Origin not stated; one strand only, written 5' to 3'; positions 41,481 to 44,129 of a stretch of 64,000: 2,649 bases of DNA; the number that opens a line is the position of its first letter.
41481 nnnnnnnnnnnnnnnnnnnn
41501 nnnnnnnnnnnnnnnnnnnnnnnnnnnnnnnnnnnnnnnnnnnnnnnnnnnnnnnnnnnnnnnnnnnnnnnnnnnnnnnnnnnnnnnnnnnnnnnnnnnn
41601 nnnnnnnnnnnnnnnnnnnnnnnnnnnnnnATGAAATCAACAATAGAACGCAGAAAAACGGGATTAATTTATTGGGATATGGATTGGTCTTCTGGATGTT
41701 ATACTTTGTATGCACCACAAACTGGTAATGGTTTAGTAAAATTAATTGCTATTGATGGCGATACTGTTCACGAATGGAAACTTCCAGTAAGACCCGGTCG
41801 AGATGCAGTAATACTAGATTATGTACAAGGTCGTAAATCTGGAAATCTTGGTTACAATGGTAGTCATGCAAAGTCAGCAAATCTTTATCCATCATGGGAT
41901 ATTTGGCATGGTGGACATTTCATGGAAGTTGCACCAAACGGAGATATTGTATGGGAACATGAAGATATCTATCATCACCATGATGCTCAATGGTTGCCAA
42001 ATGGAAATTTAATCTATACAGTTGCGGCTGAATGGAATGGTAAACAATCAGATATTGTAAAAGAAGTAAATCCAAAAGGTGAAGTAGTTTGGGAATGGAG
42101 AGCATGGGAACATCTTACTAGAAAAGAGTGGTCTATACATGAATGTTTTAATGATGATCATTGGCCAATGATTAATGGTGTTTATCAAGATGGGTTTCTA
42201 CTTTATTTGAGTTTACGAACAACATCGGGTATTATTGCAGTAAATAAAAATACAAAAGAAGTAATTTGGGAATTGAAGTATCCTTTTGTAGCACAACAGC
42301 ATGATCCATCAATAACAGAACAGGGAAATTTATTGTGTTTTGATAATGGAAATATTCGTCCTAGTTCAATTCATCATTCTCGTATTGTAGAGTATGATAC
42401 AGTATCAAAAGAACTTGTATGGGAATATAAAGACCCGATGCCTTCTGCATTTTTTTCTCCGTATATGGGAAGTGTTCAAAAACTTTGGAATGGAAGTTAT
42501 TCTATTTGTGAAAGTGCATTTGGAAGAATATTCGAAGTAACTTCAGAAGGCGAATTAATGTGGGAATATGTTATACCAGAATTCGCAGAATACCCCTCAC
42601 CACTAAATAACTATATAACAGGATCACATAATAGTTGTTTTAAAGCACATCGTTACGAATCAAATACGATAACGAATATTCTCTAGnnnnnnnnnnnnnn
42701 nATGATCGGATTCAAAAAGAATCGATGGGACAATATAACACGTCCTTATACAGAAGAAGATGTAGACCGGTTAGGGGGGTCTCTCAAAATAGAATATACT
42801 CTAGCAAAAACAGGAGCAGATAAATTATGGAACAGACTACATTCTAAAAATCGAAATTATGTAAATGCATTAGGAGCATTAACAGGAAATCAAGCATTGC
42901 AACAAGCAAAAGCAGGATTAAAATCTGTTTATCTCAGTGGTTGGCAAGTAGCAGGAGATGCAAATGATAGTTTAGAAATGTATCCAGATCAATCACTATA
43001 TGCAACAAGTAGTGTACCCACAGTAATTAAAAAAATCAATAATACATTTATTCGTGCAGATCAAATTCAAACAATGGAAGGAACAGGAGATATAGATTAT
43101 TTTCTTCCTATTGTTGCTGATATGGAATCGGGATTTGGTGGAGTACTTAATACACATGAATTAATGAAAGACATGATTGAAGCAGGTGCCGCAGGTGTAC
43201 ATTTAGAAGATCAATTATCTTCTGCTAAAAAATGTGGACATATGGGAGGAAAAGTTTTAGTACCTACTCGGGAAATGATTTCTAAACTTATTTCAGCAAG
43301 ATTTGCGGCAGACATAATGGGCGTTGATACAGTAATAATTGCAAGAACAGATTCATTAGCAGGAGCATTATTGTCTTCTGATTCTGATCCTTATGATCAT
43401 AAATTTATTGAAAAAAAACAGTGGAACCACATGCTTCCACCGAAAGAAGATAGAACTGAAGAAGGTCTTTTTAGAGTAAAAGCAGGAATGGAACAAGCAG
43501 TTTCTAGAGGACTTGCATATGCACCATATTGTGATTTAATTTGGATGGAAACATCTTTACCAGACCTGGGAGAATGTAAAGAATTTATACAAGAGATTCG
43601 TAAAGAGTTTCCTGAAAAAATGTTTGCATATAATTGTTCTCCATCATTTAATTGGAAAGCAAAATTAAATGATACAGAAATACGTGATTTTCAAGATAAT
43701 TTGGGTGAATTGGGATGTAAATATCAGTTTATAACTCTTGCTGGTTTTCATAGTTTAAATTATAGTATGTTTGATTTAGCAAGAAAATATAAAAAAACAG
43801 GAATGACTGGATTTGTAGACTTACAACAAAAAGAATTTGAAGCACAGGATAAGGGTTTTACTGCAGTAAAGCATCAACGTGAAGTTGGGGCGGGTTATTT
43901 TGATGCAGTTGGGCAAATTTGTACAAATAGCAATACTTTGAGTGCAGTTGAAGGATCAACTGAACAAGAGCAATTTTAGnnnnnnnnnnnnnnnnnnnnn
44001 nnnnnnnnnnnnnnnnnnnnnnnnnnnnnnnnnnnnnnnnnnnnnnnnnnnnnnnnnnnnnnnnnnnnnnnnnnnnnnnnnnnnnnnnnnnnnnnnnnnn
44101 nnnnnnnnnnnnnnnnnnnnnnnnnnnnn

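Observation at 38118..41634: A complete ABC importer with two different substrate-binding proteins in a phage genome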

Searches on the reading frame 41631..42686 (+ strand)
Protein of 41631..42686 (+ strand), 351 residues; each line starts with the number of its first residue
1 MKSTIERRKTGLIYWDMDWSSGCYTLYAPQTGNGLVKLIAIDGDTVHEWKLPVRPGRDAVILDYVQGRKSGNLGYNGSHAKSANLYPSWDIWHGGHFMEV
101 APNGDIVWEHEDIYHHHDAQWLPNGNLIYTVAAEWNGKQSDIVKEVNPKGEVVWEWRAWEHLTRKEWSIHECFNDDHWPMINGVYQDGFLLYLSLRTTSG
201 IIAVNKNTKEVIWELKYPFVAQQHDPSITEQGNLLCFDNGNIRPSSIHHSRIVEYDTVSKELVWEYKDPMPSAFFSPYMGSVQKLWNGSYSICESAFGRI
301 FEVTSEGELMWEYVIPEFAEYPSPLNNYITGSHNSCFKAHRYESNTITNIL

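Call 3: search_protein_families(library=pfam, proteins=[window:41631-42686:+], max_evalue=0.01)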
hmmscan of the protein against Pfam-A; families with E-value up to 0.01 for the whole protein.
window:41631-42686:+ (351 aa): 2 families
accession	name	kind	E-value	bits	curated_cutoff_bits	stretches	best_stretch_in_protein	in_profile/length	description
PF05935.17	Arylsulfotrans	-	2.7e-22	79.7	24.2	2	112-215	90-213/374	Arylsulfotransferase (ASST)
PF14269.12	Arylsulfotran_2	-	9.4e-13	48.6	27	1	116-313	60-298/301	Arylsulfotransferase (ASST)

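Call 22: search_protein_families(library=ncbifam, proteins=[window:41631-42686:+], max_evalue=0.001)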
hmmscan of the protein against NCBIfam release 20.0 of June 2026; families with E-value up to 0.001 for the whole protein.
window:41631-42686:+ (351 aa): 0 families

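Call 50: search_solved_structures(query=A3, max_evalue=1, show_alignments=5)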
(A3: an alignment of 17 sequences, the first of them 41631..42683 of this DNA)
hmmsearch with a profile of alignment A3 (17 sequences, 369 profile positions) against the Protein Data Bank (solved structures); distinct sequences matched with E-value up to 1: 4.
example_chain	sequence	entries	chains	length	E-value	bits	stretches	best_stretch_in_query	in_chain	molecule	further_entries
9kf4_A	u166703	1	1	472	5.7e-11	45.2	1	147-329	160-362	Sulfotransferase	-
9kf6_A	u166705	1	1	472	5.9e-11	45.2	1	147-329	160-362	Sulfotransferase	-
3elq_A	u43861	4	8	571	1.4e-06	30.8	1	238-323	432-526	Arylsulfate sulfotransferase | Arylsulfate sulfotransferase AssT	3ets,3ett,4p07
4p04_A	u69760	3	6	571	2.2e-05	26.8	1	240-323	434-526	Arylsulfate sulfotransferase AssT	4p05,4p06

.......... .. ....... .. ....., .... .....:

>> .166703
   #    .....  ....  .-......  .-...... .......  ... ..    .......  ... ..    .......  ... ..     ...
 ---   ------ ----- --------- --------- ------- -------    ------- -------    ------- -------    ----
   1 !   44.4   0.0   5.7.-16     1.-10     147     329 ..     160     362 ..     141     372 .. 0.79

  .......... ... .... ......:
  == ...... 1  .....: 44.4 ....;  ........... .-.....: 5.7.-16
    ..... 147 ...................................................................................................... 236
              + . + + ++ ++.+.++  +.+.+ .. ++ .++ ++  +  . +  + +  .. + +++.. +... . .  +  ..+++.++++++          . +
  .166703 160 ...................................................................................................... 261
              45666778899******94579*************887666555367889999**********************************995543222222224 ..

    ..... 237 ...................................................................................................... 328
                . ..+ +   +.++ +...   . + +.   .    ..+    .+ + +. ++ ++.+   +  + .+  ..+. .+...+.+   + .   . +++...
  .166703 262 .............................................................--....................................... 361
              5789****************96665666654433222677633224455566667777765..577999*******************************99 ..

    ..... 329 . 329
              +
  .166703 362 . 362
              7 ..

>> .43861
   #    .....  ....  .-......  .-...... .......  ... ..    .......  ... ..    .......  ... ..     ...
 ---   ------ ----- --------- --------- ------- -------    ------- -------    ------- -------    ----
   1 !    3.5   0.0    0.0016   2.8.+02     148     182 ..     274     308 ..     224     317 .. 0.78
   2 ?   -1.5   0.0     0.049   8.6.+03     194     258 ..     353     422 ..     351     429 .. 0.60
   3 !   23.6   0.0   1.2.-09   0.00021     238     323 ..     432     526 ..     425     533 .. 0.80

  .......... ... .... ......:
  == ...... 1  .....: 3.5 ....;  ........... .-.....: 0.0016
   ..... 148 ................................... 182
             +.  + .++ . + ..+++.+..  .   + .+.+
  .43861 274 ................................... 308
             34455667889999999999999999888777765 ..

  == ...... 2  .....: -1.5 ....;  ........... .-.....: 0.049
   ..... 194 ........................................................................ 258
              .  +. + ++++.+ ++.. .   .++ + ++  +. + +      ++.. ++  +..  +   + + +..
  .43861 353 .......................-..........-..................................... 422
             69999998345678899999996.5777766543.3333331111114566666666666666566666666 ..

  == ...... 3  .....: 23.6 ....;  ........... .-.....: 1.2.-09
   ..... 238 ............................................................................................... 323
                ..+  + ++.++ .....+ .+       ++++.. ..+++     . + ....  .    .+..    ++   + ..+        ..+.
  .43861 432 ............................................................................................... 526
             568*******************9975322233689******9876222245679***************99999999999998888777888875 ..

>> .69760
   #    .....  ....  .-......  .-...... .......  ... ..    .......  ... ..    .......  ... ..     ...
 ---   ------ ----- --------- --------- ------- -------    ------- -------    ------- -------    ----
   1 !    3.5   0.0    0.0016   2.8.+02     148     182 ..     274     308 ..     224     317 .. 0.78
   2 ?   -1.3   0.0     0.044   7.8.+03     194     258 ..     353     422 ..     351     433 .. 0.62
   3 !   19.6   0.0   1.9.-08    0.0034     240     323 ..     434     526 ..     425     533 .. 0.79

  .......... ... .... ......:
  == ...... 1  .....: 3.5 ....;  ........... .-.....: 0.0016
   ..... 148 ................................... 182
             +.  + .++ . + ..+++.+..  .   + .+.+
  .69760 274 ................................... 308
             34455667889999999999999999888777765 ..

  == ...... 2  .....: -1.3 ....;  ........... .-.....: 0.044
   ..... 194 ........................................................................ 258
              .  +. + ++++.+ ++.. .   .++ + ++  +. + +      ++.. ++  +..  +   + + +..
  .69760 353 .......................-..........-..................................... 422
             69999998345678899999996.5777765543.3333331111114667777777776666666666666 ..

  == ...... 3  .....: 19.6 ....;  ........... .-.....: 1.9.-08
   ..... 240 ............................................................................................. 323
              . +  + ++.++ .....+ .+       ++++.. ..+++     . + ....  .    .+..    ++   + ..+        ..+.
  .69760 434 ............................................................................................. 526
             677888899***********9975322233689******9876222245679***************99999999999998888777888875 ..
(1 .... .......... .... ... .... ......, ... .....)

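Call 61: predict_structure(alignment_id=A3)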
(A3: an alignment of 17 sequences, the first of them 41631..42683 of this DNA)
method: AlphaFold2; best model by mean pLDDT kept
length: 351 residues; sequences in the alignment: 17
mean_pLDDT: 85.6   pTM: 0.88
mean pLDDT of the five models: 85.6, 84.4, 84.2, 84.1, 83.9
residues with pLDDT >= 90: 194; 70-90: 99; 50-70: 57; < 50: 1
segments of 3 or more residues with pLDDT < 50: none
pLDDT, mean of each block of 10 residues (from residue 1): 65 89 87 87 92 78 84 88 65 80 93 88 94 91 96 97 94 88 94 94 98 93 89 90 64 94 89 61 93 87 94 85 66 74 77 74
secondary structure, 60 per line:
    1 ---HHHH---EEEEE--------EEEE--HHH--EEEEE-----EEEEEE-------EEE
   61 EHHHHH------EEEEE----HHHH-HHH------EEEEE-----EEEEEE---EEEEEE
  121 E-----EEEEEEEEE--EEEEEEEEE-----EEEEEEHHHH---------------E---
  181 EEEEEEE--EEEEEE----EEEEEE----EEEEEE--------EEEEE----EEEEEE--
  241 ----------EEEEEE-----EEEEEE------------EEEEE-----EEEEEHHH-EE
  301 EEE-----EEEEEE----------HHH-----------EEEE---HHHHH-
elements in order: H4-7 E11-15 E24-27 E35-39 E45-50 E58-61 H62-66 E73-77 H82-85 E96-100 E106-111 E115-121 E127-135 E138-146 E152-157 H158-161 E181-187 E190-195 E200-205 E210-215 E224-228 E233-238 E251-256 E262-267 E280-284 E290-294 E299-303 E309-314 E339-342 H346-350

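Call 69: fold_search(model_id=the predicted structure, library=pdb)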
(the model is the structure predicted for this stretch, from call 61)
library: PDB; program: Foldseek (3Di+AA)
matches with E <= 10: 500; with E <= 0.001: 500
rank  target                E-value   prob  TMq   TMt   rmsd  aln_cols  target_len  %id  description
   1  9kf6                  1.0e-15  1.00  0.66  0.52   5.1       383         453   20  Crystal structure of the reaction intermediate of Streptomyces sp. sulfotransferase Cpz4 involved in caprazamycins synth (released 2025-11-05)
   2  9kf4                  3.8e-15  1.00  0.68  0.53   5.9       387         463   21  Crystal structure of Streptomyces sp. sulfotransferase Cpz4 involved in Caprazamycins Synthesis (released 2025-11-05)
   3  4p04_B                1.6e-12  1.00  0.63  0.42   5.9       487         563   13  Apo form of bacterial arylsulfate sulfotransferase (ASST) H436N mutant with MPO in the active site (released 2014-03-26)
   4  4p07_A                1.5e-11  1.00  0.64  0.41   5.9       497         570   13  Bacterial aryl sulfotransferase (ASST) soaked with human urine (released 2014-03-26)
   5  3ets_A                1.6e-11  1.00  0.60  0.40   7.0       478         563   12  Crystal structure of a bacterial arylsulfate sulfotransferase catalytic intermediate with 4-methylumbelliferone bound  (released 2008-11-25)
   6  4p05_A                3.5e-11  1.00  0.62  0.41   6.0       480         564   13  Bacterial arylsulfate sulfotransferase (ASST) H436N mutant with 4-nitrophenyl sulfate (PNS) in the active site (released 2014-03-26)
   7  3elq_B                4.1e-11  1.00  0.63  0.42   5.9       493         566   13  Crystal structure of a bacterial arylsulfate sulfotransferase (released 2008-11-18)
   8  4p04_A                4.1e-11  1.00  0.62  0.41   5.9       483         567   13  Apo form of bacterial arylsulfate sulfotransferase (ASST) H436N mutant with MPO in the active site (released 2014-03-26)
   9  3ets_B                4.3e-11  1.00  0.62  0.41   7.1       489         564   13  Crystal structure of a bacterial arylsulfate sulfotransferase catalytic intermediate with 4-methylumbelliferone bound  (released 2008-11-25)
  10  3ett_A                7.0e-11  1.00  0.62  0.41   7.0       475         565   13  Crystal structure of a bacterial arylsulfate sulfotransferase catalytic intermediate with 4-nitrophenol bound in the a (released 2008-11-25)
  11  3elq_A                7.4e-11  1.00  0.63  0.41   6.0       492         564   13  Crystal structure of a bacterial arylsulfate sulfotransferase (released 2008-11-18)
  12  3no2                  1.8e-10  1.00  0.54  0.67   5.2       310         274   15  Crystal structure of a protein of unknown function (BACCAC_01654) from Bacteroides caccae at 1.35 A resolution (released 2010-07-28)
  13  6l8a_D                3.1e-09  1.00  0.40  0.32   8.3       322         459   13  Tetrathionate hydrolase from Acidithiobacillus ferrooxidans (released 2020-11-11)
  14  8okv_D                4.6e-09  1.00  0.50  0.54   6.2       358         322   10  lipoprotein BT2095 from Bacteroides thetaiotamicron bound to cyanocobalamin CnCbl (released 2023-09-20)
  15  6tjh_A                5.1e-09  1.00  0.38  0.37   7.9       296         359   14  Crystal structure of the computationally designed Cake9 protein (released 2020-05-06)
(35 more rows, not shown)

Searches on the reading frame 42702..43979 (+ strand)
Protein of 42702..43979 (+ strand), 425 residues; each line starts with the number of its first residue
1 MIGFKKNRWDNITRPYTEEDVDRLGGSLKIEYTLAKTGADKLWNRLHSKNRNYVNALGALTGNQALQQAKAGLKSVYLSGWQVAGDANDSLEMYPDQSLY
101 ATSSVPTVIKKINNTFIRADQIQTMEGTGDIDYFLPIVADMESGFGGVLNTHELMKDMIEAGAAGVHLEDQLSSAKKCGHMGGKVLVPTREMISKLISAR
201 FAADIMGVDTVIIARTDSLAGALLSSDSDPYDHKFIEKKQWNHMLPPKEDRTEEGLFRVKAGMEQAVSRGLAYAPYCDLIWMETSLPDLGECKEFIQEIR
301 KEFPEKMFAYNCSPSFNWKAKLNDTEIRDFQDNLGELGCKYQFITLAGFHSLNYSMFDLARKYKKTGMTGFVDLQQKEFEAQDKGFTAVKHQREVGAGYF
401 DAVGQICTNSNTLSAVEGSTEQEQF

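Call 3: search_protein_families(library=pfam, proteins=[window:42702-43979:+], max_evalue=0.01)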
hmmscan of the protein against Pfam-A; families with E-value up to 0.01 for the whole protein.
window:42702-43979:+ (425 aa): 2 families
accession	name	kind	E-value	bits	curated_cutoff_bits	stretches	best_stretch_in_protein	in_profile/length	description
PF00463.27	ICL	-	1.3e-103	347.8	26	2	5-236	10-251/526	Isocitrate lyase family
PF13714.12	PEP_mutase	-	2.1e-14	54.1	31.5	1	95-220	47-149/240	Phosphoenolpyruvate phosphomutase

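Call 22: search_protein_families(library=ncbifam, proteins=[window:42702-43979:+], max_evalue=0.001)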
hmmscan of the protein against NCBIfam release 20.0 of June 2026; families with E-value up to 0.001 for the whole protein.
window:42702-43979:+ (425 aa): 8 families
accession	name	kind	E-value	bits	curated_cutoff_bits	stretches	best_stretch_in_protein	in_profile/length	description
NF011645.0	PRK15063.1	equivalog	1e-202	673.7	562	1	5-425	19-428/430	isocitrate lyase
TIGR01346.1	isocit_lyase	equivalog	5.5e-166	553.1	275.9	2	6-237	11-253/527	isocitrate lyase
NF005074.0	PRK06498.1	equivalog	4.3e-51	174.1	446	4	134-223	178-268/531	isocitrate lyase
TIGR02317.1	prpB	equivalog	7.2e-28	97.6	354.4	1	49-220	10-156/285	methylisocitrate lyase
NF008455.0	PRK11320.1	equivalog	1.3e-23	83.7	353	1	50-221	17-164/295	methylisocitrate lyase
TIGR02319.1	CPEP_Pphonmut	equivalog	3.3e-11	43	420.05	1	135-218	78-158/294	carboxyvinyl-carboxyphosphonate phosphorylmutase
TIGR02321.1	Pphn_pyruv_hyd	equivalog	1.6e-05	24.2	374.4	1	135-221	76-161/290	phosphonopyruvate hydrolase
TIGR02320.1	PEP_mutase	equivalog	0.00055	19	319.55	0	129-219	73-161/284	phosphoenolpyruvate mutase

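Call 86: search_dna_similar(query=window:42702-43979:+, collection=phages, mode=protein, max_rows=10)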
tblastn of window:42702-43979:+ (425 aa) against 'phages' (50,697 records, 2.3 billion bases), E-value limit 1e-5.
Records with a match: 10; places in all: 10; records where one place covers at least 80% of the query: 5.
Best place of each record, by identity: <60% 10.
By first word of the organism name: Acinetobacter 4; Salmonella 3; Escherichia 2; Phage 1.
By host as written in the record: - 5; Homo sapiens 2; Escherichia coli O157:H7 ATCC 43895 2; Salmonella enterica subsp. enterica serovar Kentucky 1.
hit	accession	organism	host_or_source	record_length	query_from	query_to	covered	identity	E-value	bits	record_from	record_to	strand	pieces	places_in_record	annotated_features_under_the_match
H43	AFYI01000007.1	Salmonella enterica subsp. enterica serovar Infantis str. ...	Homo sapiens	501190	4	425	99%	57.3%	9e-152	481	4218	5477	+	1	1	isocitrate lyase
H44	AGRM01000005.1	Salmonella enterica subsp. houtenae str. ATCC BAA-1581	Homo sapiens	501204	8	425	98%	57.8%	4e-152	482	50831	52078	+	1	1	isocitrate lyase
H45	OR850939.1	Salmonella phage S.Kent 1-2-1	Salmonella enterica subsp. enterica ...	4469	4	425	99%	57.1%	1e-155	481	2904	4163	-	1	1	record has no annotation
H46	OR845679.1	Escherichia phage ECO95 1-6-1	Escherichia coli O157:H7 ATCC 43895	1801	54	425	88%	58.7%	4e-147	436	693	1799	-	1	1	record has no annotation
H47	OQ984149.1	Phage C48C1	-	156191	14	425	97%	51.6%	1e-130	421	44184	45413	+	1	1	hypothetical protein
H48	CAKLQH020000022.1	Acinetobacter phage MD-2021a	not known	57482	53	355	71%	30.1%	2e-32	135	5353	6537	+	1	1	aceA: isocitrate lyase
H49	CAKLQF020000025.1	Acinetobacter phage MD-2021a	not known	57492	53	355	71%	30.1%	2e-32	135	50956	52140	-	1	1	aceA: isocitrate lyase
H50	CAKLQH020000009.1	Acinetobacter phage MD-2021a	not known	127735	33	216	43%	31.7%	8e-13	77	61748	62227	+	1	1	prpB: methylisocitrate lyase | csiR_2: transcriptional regulator, GntR family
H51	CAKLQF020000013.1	Acinetobacter phage MD-2021a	not known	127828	33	216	43%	31.7%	8e-13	77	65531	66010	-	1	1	prpB: methylisocitrate lyase | csiR_2: transcriptional regulator, GntR family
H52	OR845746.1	Escherichia phage ECO95 1-6-1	Escherichia coli O157:H7 ATCC 43895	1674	4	56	12%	44.4%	9e-6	54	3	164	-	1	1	record has no annotation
